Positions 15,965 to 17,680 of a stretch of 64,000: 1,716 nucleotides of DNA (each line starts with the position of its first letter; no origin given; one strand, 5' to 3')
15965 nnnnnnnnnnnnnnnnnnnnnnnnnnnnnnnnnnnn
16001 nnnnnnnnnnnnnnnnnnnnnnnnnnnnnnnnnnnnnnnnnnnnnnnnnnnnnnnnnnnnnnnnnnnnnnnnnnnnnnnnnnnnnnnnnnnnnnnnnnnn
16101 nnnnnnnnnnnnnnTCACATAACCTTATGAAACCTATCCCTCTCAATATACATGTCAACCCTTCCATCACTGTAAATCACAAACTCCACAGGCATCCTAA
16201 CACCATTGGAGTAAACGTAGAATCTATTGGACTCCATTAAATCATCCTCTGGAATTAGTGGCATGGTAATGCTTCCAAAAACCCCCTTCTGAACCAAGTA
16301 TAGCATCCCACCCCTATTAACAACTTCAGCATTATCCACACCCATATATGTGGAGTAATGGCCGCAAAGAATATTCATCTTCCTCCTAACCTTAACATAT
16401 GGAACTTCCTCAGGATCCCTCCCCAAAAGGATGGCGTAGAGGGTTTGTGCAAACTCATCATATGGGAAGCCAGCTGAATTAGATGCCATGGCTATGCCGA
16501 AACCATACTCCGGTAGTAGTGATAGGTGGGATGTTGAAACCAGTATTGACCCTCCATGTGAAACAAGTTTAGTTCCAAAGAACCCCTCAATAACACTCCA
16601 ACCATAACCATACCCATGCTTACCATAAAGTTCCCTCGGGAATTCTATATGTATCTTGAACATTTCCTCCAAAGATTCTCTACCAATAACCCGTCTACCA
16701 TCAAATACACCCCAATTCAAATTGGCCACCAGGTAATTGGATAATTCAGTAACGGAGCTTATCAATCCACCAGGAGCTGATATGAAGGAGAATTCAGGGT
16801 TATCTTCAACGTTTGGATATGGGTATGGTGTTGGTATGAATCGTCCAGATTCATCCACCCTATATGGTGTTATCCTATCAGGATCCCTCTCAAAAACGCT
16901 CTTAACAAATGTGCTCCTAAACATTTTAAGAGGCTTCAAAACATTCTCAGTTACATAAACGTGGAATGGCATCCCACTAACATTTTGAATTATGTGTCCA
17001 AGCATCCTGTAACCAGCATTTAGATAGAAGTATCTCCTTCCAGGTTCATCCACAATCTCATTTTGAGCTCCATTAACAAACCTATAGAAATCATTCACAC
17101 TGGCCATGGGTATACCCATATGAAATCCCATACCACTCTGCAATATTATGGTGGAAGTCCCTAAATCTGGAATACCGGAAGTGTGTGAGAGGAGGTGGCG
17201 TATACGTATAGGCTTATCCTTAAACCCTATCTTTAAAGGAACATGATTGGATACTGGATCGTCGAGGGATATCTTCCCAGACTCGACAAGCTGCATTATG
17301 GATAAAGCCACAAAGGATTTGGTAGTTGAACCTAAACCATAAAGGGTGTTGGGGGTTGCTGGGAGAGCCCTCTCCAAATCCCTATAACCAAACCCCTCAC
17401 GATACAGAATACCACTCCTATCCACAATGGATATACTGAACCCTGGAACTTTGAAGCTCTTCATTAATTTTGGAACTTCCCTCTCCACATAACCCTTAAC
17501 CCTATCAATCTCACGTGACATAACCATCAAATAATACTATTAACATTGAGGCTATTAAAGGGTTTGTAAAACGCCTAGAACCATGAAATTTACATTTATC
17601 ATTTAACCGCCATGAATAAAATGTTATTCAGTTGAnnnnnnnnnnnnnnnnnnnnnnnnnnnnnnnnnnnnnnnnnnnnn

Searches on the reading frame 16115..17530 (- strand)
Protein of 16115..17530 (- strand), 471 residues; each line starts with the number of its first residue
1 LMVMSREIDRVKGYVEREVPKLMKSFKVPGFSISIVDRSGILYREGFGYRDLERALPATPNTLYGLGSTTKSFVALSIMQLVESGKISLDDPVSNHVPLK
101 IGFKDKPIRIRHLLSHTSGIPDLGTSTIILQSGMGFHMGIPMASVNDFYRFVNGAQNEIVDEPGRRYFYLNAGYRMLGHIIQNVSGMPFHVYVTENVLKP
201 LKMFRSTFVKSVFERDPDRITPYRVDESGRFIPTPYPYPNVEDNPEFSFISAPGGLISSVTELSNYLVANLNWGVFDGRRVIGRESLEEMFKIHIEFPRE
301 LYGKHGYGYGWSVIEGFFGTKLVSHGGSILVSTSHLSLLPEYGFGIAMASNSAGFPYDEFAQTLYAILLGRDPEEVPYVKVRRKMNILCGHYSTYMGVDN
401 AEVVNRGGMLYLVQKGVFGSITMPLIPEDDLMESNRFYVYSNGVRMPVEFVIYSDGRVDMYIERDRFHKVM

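Call 70: search_protein_families(library=pfam, proteins=[window:16115-17530:-], max_evalue=0.00001)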
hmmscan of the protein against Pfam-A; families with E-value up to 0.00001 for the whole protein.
window:16115-17530:- (471 aa): 2 families
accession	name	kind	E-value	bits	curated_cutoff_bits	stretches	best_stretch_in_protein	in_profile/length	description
PF00144.29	Beta-lactamase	-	4.4e-57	194.2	27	1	16-363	2-322/329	Beta-lactamase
PF13969.11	Pab87_oct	-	1.2e-17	64.3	27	1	373-468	1-96/96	Pab87 octamerisation domain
